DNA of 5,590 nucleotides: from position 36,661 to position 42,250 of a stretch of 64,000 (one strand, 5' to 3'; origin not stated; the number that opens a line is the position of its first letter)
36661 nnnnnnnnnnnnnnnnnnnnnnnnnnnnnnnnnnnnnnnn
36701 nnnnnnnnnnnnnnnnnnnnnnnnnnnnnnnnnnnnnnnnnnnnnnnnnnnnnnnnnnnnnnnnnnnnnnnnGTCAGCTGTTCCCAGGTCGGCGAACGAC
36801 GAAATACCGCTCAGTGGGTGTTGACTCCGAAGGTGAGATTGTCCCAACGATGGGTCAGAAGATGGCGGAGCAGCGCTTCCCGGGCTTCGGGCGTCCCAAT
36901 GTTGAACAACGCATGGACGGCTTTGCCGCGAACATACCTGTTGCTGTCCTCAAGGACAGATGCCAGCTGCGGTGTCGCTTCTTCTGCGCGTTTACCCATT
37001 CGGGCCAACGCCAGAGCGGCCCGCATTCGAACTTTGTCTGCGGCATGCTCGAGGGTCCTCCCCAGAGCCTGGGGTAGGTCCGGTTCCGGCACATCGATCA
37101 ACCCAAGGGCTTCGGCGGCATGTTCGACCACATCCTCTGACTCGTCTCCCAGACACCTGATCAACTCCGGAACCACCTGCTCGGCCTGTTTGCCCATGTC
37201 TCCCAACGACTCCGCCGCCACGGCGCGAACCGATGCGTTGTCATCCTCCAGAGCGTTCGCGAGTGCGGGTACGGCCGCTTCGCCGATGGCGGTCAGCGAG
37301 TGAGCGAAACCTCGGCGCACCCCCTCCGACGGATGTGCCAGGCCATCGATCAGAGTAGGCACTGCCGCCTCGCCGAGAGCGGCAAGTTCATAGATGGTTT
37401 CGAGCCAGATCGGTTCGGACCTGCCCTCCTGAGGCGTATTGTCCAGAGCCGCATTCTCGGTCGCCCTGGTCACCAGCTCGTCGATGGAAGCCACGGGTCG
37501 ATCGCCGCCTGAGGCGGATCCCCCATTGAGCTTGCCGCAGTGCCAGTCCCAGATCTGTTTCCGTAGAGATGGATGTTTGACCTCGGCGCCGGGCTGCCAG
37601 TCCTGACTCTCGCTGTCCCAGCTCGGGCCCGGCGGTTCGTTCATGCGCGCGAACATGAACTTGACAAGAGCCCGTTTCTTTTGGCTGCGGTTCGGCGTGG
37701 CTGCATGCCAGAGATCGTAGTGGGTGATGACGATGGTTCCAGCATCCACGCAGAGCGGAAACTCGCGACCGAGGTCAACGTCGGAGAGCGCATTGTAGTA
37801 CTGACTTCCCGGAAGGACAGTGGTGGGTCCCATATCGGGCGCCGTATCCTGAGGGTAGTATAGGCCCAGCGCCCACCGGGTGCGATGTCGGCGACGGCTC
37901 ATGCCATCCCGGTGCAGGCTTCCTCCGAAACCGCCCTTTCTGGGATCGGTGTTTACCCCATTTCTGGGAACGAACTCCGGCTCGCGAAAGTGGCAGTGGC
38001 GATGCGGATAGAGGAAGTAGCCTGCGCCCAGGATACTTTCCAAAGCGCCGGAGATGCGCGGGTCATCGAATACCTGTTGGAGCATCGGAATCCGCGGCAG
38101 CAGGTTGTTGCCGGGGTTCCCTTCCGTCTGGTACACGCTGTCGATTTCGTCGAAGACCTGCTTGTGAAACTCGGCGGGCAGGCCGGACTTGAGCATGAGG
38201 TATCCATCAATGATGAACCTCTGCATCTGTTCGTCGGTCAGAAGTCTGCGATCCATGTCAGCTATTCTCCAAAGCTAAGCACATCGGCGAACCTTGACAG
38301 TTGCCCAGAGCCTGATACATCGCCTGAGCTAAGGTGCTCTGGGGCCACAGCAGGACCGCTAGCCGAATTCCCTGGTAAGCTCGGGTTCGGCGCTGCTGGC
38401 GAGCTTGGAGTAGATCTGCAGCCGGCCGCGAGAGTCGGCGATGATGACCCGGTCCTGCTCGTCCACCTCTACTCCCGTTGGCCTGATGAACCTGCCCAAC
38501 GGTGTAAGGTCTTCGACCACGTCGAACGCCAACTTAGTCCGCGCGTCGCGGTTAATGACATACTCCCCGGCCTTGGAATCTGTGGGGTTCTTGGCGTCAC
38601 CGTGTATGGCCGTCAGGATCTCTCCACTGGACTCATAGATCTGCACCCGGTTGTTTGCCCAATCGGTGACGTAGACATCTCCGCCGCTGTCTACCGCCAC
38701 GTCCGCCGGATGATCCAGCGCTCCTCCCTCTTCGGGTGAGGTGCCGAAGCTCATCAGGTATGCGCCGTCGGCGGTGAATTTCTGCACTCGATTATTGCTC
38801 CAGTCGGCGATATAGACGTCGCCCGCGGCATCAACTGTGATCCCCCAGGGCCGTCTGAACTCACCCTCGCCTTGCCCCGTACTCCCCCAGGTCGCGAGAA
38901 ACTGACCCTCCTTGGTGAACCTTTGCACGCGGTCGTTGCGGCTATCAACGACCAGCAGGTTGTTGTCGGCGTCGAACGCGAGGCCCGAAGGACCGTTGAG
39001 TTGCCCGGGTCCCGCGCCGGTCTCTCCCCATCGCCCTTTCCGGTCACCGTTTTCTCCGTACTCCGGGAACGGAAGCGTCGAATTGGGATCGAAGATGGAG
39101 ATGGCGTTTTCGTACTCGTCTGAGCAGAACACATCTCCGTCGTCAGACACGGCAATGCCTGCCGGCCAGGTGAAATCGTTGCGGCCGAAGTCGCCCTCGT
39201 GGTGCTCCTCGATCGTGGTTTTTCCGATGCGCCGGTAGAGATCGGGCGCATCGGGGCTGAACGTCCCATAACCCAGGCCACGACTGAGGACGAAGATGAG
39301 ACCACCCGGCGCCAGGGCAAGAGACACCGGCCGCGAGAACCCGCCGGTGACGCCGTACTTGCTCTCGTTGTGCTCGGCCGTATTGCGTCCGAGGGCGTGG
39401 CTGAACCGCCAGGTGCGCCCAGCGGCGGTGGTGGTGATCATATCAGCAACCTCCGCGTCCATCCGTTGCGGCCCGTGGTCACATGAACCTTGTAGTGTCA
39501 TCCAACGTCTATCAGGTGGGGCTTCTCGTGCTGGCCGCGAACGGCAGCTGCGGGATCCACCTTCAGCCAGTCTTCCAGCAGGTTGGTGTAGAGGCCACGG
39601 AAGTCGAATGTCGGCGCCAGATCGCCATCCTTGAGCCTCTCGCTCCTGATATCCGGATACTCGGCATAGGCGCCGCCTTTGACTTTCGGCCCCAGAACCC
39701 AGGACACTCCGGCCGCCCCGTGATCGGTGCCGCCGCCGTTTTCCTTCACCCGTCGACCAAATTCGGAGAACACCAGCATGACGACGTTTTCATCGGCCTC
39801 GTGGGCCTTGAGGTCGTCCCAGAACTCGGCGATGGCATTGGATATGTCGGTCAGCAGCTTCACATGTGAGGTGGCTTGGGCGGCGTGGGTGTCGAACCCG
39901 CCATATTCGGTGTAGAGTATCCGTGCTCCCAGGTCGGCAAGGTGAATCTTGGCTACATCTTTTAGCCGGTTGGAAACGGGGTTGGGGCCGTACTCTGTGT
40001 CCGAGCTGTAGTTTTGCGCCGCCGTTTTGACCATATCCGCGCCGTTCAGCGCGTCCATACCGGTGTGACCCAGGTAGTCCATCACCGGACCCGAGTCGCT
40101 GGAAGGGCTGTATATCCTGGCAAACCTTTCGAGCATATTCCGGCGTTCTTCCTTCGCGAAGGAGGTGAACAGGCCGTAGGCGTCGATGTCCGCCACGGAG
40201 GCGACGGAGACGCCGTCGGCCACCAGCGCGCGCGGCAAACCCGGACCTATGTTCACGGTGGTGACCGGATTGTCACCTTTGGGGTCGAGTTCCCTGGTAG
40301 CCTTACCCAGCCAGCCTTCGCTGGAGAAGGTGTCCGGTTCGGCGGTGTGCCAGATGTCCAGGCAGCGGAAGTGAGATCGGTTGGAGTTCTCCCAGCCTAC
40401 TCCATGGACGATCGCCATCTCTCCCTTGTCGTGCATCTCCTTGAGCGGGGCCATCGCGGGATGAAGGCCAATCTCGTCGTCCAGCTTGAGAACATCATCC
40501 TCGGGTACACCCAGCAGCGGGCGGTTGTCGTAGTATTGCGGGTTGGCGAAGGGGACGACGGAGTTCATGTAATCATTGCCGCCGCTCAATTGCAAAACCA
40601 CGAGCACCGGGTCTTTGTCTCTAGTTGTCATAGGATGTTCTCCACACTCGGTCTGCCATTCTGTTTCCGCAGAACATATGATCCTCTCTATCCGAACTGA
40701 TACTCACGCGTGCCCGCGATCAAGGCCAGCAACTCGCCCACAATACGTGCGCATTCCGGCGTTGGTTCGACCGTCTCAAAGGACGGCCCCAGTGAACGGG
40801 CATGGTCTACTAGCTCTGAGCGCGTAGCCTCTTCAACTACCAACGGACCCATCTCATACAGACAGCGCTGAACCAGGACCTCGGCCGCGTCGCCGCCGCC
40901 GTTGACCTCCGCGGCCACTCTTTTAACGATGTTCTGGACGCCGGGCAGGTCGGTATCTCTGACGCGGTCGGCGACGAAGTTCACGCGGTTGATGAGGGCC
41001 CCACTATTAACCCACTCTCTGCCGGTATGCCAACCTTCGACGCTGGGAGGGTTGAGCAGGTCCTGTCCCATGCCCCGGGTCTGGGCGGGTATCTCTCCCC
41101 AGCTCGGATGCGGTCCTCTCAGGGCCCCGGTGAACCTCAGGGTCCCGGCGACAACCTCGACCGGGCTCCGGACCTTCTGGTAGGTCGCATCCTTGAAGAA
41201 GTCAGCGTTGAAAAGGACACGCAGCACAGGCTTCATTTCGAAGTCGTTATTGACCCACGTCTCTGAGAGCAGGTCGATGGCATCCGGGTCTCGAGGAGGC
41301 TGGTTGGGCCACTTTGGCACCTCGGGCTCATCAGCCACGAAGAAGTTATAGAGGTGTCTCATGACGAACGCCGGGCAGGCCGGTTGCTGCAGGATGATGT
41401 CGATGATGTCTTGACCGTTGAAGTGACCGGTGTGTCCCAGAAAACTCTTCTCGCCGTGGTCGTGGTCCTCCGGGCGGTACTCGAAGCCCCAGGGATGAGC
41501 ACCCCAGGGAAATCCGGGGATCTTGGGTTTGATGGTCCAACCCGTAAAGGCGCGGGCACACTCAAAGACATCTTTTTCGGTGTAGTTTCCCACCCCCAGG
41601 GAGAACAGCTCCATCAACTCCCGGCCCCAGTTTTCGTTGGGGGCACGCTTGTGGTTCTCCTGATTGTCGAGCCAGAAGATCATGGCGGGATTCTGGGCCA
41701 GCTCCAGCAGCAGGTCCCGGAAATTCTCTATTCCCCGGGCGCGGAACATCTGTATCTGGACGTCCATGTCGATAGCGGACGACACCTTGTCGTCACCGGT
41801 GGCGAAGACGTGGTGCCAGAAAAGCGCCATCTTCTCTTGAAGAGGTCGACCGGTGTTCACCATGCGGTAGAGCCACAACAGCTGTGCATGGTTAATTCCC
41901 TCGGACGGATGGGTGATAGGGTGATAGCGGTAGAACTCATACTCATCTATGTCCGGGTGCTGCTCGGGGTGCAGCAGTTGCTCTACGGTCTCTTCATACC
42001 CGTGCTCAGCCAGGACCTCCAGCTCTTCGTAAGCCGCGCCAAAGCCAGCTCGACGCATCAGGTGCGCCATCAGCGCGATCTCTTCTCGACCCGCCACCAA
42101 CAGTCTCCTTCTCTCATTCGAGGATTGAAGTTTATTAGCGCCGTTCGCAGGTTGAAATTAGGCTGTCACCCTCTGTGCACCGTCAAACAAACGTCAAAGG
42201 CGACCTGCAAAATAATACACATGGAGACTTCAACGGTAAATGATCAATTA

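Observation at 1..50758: Four paralogues of an unrecognised 580-656-aa polytopic membrane protein, each wired to PhyH oxygenases: candidate new import/oxidation system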

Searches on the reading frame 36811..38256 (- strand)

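Call 11: search_protein_families(library=pfam, proteins=[window:36811-38256:-], max_evalue=0.001)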
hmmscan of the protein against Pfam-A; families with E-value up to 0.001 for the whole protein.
window:36811-38256:- (481 aa): 8 families
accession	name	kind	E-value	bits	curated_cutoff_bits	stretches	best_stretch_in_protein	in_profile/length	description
PF13646.12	HEAT_2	-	3.2e-29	101.5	27.7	3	401-469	7-74/88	HEAT repeats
PF02985.28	HEAT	-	4.5e-17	61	23.5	1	329-357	2-30/31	HEAT repeat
PF03130.22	HEAT_PBS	-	5.6e-14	51.5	20.9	0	409-437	1-27/27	PBS lyase HEAT-like repeat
PF13513.12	HEAT_EZ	-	3.4e-13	50.2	27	0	408-450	2-52/55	HEAT-like repeat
PF05721.19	PhyH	-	4.7e-10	40.5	22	1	54-195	56-211/213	Phytanoyl-CoA dioxygenase (PhyH)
PF00514.29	Arm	-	5.2e-08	33.1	20.6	0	360-385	12-37/41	Armadillo/beta-catenin-like repeat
PF12717.13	Cnd1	-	2.7e-07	31.2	26.4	0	319-385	13-83/162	non-SMC mitotic condensation complex subunit 1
PF01602.26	Adaptin_N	-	1.4e-06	27.7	37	0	392-473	113-198/524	Adaptin N terminal region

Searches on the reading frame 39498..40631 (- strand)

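Call 11: search_protein_families(library=pfam, proteins=[window:39498-40631:-], max_evalue=0.001)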
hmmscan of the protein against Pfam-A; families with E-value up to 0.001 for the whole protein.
window:39498-40631:- (377 aa): 1 family
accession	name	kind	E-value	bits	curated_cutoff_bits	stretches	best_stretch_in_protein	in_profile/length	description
PF07394.17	DUF1501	-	1.4e-25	90.7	27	1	10-331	4-342/390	Protein of unknown function (DUF1501)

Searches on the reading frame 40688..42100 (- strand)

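Call 11: search_protein_families(library=pfam, proteins=[window:40688-42100:-], max_evalue=0.001)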
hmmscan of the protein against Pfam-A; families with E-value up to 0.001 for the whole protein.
window:40688-42100:- (470 aa): 1 family
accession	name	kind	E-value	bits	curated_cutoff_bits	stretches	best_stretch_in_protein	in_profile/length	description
PF08811.16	DUF1800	-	3.7e-102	343.1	26.1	1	13-468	1-418/419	Protein of unknown function (DUF1800)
